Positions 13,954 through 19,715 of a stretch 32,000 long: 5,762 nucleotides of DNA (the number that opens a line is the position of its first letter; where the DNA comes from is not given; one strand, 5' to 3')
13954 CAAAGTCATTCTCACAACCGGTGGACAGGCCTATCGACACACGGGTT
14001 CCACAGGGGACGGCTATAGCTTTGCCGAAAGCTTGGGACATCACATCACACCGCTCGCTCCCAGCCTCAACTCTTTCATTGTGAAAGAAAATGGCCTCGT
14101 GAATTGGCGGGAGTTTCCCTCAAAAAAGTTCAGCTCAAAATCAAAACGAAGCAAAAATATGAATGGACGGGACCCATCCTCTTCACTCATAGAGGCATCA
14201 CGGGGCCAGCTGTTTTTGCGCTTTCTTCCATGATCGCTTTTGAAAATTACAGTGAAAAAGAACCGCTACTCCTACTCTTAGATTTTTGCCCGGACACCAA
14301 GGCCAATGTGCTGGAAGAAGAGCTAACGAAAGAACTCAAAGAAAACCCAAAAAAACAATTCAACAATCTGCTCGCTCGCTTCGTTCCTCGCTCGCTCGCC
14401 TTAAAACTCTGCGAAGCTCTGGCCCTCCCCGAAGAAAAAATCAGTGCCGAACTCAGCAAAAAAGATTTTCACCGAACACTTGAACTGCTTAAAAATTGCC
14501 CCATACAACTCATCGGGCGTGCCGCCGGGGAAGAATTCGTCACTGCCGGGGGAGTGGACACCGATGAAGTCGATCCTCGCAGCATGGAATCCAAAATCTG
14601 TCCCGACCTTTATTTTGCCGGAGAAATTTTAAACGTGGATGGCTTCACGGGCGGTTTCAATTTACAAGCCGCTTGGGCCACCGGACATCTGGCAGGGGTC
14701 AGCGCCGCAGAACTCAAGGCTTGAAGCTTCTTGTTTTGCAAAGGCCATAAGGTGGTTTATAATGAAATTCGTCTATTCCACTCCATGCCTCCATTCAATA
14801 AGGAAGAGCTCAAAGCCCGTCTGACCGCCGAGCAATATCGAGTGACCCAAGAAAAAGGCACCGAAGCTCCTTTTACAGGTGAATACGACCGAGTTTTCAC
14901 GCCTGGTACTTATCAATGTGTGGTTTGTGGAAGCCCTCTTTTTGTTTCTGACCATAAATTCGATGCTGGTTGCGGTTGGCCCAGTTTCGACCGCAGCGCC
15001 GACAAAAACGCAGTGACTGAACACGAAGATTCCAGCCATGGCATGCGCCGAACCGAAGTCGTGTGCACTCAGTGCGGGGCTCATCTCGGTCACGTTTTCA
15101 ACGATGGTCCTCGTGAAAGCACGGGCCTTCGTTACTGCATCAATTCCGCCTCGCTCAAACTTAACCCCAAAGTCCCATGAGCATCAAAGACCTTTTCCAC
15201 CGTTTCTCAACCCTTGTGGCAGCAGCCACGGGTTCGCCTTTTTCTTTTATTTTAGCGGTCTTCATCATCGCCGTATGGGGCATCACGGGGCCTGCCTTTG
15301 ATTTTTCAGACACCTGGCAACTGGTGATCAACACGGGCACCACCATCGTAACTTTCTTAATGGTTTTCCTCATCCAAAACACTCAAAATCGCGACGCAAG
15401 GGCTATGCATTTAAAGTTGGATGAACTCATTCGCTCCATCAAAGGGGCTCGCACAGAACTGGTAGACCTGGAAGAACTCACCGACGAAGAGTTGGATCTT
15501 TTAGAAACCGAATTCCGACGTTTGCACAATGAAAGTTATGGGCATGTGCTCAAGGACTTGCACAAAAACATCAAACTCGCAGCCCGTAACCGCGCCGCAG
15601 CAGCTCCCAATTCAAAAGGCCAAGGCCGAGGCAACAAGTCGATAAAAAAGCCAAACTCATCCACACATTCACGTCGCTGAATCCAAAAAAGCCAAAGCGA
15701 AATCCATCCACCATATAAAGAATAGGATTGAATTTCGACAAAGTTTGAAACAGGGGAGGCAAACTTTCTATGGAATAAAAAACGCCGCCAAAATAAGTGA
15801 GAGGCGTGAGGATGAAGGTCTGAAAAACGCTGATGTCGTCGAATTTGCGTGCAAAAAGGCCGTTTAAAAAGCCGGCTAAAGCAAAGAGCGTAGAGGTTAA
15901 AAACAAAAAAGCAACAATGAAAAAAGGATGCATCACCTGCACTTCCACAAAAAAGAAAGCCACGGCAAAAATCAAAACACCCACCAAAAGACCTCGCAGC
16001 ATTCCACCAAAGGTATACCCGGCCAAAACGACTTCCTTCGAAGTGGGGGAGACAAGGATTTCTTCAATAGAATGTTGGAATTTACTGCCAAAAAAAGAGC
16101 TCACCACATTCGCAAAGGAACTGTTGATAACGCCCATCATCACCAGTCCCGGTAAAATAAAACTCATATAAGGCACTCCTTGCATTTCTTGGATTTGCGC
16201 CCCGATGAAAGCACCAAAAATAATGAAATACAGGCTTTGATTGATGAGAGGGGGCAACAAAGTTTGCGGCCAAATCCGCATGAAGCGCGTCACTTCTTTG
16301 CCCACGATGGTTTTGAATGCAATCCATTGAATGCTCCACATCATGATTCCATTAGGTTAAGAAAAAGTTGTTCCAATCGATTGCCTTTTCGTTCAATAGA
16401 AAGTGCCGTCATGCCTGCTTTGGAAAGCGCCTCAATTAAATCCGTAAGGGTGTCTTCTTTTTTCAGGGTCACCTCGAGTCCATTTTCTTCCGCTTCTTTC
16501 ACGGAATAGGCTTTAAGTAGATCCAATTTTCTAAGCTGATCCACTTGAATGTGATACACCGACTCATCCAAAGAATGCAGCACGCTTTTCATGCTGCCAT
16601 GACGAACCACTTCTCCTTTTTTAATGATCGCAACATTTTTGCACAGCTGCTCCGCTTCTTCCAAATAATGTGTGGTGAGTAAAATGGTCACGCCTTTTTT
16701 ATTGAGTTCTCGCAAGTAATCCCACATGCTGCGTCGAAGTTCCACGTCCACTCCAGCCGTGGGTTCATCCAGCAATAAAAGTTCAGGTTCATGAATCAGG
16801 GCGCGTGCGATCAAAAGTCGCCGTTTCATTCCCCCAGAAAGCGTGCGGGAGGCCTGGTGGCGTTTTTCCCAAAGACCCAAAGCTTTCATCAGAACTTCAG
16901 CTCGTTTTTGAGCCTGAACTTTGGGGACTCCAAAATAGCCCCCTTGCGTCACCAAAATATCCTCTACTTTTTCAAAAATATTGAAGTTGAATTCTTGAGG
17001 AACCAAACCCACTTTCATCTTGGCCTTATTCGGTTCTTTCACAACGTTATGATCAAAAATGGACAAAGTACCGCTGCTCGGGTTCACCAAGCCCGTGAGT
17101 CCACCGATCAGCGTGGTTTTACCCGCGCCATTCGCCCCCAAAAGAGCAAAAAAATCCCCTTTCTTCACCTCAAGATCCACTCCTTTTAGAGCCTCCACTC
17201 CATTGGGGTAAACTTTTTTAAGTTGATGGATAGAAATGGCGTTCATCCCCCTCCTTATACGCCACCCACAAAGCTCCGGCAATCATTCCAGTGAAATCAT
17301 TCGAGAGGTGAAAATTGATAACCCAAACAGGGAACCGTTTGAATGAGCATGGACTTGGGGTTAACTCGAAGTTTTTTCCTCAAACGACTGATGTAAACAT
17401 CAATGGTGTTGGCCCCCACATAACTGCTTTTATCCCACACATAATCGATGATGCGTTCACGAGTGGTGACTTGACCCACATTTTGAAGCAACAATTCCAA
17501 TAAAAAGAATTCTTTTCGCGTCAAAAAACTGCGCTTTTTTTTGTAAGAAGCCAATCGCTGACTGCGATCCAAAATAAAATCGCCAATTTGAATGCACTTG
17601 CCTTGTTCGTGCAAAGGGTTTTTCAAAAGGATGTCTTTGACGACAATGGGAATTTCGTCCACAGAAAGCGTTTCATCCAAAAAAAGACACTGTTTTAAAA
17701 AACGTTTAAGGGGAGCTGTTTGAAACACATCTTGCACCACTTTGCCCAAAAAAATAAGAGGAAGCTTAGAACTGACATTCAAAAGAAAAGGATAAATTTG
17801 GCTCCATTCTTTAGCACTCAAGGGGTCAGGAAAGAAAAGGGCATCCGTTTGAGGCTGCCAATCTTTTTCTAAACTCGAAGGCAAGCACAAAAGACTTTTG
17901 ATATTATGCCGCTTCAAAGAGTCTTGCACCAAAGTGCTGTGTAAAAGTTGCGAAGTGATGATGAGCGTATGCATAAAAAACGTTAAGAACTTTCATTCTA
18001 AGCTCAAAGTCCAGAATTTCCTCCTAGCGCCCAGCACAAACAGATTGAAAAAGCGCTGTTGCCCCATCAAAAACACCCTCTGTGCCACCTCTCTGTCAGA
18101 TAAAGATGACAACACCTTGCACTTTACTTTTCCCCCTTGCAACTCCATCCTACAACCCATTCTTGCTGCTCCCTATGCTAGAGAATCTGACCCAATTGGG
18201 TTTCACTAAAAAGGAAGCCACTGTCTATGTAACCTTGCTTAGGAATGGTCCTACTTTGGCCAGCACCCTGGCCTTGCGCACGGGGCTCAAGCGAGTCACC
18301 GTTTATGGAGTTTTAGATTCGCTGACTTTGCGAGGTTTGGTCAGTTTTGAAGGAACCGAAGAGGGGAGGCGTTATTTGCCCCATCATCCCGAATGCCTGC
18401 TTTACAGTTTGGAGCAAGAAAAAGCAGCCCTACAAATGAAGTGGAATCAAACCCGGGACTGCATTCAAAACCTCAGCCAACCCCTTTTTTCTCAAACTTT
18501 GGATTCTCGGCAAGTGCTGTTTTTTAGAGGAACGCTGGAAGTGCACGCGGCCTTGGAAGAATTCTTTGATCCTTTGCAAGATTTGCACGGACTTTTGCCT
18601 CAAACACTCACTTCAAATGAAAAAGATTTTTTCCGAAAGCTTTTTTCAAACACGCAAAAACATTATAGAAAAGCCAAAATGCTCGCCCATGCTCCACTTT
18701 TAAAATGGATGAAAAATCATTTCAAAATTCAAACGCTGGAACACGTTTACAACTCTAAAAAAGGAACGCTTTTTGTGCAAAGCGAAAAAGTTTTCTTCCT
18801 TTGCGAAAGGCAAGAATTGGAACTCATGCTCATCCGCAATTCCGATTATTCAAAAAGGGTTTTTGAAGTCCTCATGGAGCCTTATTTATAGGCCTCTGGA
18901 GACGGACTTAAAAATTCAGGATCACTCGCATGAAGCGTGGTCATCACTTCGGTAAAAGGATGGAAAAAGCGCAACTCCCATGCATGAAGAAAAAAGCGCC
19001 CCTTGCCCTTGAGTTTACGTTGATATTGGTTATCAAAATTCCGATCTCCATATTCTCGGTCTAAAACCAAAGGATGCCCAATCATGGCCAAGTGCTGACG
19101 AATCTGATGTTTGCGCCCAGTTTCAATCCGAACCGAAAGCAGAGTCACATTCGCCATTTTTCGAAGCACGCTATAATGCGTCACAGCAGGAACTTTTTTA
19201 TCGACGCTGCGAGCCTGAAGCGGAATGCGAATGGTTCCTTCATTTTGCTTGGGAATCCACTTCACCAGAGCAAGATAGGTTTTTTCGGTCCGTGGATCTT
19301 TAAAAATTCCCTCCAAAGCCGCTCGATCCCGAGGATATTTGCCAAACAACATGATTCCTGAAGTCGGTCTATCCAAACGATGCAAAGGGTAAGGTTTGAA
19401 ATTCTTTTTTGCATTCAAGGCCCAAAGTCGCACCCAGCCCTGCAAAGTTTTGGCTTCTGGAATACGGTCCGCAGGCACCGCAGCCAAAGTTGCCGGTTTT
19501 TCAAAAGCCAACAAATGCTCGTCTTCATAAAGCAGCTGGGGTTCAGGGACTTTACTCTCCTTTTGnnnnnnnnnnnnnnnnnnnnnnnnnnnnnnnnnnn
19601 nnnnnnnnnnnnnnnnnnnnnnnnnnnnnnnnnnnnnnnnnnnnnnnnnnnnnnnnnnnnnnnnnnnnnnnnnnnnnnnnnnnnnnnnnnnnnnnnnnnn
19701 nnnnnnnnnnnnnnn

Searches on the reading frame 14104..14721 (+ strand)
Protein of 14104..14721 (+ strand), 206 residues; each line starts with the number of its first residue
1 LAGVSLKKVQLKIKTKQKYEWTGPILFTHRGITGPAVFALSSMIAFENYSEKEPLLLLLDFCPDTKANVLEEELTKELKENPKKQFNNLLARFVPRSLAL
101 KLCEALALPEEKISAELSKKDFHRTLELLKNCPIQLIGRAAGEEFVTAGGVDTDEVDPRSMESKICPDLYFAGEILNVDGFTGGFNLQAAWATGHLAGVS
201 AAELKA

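Call 5: search_protein_families(library=pfam, proteins=[window:14104-14721:+], max_evalue=0.001)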
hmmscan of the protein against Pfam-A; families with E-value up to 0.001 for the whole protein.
window:14104-14721:+ (206 aa): 3 families
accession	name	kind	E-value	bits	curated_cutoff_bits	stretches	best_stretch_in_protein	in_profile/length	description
PF22780.1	HI0933_like_1st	-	3.9e-29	102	27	1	2-139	20-157/165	HI0933-like protein barrel and H2TH domain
PF03486.20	HI0933_like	-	4.2e-23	82.5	50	1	85-198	190-242/244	HI0933-like protein Rossmann domain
PF01134.28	GIDA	-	0.00055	19.5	22.1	1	120-203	314-385/391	Glucose inhibited division protein A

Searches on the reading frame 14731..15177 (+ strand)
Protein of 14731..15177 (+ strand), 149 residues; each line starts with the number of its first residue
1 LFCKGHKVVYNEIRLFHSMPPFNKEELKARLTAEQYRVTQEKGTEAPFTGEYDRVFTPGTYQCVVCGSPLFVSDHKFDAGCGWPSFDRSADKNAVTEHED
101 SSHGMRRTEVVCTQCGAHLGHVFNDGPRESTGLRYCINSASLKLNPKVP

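Call 5: search_protein_families(library=pfam, proteins=[window:14731-15177:+], max_evalue=0.001)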
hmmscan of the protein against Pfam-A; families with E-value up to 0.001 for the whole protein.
window:14731-15177:+ (149 aa): 5 families
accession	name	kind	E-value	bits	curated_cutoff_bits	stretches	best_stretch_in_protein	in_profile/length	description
PF01641.26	SelR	-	1.5e-53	180.1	24.9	1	31-145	1-115/116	SelR domain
PF24046.1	At4g08330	-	4.1e-05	24.1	27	1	104-131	73-100/129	At4g08330 beta-tent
PF03226.21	Yippee-Mis18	-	5.6e-05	23.7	26.6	1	91-143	40-94/108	Yippee zinc-binding/DNA-binding /Mis18, centromere assembly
PF22289.1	DmmA-like_C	-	9.4e-05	22.7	27.4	0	59-75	17-33/44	Dimethylamine monooxygenase subunit DmmA-like, C-terminal domain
PF08271.17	Zn_Ribbon_TF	-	0.00053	19.9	29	0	107-117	17-27/43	TFIIB zinc-binding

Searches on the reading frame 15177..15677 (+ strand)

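Call 5: search_protein_families(library=pfam, proteins=[window:15177-15677:+], max_evalue=0.001)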
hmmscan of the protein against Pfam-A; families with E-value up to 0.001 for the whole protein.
window:15177-15677:+ (167 aa): 1 family
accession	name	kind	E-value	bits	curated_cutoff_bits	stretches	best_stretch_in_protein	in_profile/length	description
PF04120.17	Iron_permease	-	6.8e-51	171.9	25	1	7-120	1-114/128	Low affinity iron permease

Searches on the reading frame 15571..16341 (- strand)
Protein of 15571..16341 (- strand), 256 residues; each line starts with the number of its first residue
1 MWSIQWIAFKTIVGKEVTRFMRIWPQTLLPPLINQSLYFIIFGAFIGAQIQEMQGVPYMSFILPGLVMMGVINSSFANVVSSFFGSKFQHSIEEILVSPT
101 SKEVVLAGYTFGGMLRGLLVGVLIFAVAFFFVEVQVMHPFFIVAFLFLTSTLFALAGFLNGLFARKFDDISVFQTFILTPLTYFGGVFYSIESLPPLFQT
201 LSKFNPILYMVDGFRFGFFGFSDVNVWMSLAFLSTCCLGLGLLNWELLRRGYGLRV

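Call 5: search_protein_families(library=pfam, proteins=[window:15571-16341:-], max_evalue=0.001)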
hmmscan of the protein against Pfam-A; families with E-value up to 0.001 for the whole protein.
window:15571-16341:- (256 aa): 2 families
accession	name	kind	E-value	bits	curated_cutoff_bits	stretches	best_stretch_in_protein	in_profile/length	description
PF01061.29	ABC2_membrane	-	4.9e-33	114.9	26.9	1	8-219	2-211/211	ABC-2 type transporter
PF12698.13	ABC2_membrane_3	-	6.7e-12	45.6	31.6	1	58-244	160-345/347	ABC-2 family transporter protein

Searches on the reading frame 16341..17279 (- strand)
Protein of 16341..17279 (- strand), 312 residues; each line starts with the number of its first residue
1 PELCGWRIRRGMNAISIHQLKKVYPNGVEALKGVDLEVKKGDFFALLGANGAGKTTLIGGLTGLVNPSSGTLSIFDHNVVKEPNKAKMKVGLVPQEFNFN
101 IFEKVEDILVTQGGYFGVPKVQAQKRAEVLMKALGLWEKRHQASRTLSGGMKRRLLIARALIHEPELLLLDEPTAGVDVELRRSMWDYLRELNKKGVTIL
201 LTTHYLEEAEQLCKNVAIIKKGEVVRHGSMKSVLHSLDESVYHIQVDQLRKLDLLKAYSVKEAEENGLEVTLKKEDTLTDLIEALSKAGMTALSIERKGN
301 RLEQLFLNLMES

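Call 5: search_protein_families(library=pfam, proteins=[window:16341-17279:-], max_evalue=0.001)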
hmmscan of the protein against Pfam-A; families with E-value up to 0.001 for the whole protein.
window:16341-17279:- (312 aa): 4 families
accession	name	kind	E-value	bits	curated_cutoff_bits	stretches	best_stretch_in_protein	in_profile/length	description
PF00005.33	ABC_tran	-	1.5e-31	110.3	25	1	31-175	1-137/137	ABC transporter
PF13304.12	AAA_21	-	7.6e-11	43.1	27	1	144-204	235-298/304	AAA domain, putative AbiEii toxin, Type IV TA system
PF13732.12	DrrA1-3_C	-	0.00084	20.4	27.4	0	228-308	1-79/81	ATP-binding protein DrrA1-3-like, C-terminal domain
PF02463.25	SMC_N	-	0.00093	19.1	40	0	36-218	20-211/220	RecF/RecN/SMC N terminal domain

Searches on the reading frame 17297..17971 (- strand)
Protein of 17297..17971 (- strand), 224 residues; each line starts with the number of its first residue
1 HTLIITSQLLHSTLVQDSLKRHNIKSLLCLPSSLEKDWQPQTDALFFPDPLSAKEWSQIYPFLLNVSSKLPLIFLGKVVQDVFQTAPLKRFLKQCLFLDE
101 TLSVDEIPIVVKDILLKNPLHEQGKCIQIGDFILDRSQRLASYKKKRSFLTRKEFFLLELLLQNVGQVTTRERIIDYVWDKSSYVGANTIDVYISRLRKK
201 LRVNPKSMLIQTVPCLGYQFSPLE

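Call 5: search_protein_families(library=pfam, proteins=[window:17297-17971:-], max_evalue=0.001)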
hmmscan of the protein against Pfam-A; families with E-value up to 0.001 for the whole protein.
window:17297-17971:- (224 aa): 1 family
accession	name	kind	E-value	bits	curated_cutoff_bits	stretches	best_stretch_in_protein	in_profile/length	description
PF00486.34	Trans_reg_C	-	3.5e-23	81.9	26.2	1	150-220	6-77/77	Transcriptional regulatory protein, C terminal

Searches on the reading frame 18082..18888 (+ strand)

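Call 5: search_protein_families(library=pfam, proteins=[window:18082-18888:+], max_evalue=0.001)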
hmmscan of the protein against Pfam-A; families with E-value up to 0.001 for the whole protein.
window:18082-18888:+ (269 aa): 1 family
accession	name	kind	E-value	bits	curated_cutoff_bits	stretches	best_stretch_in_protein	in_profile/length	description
PF01978.25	TrmB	-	1.1e-12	48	25.6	1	36-103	1-67/68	Sugar-specific transcriptional regulator TrmB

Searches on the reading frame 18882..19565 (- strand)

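Call 5: search_protein_families(library=pfam, proteins=[window:18882-19565:-], max_evalue=0.001)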
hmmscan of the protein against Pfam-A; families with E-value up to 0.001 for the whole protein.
window:18882-19565:- (227 aa): 1 family
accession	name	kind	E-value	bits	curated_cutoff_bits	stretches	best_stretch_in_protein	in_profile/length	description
PF00849.27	PseudoU_synth_2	-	1.1e-28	100.8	26.8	1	17-160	1-151/152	RNA pseudouridylate synthase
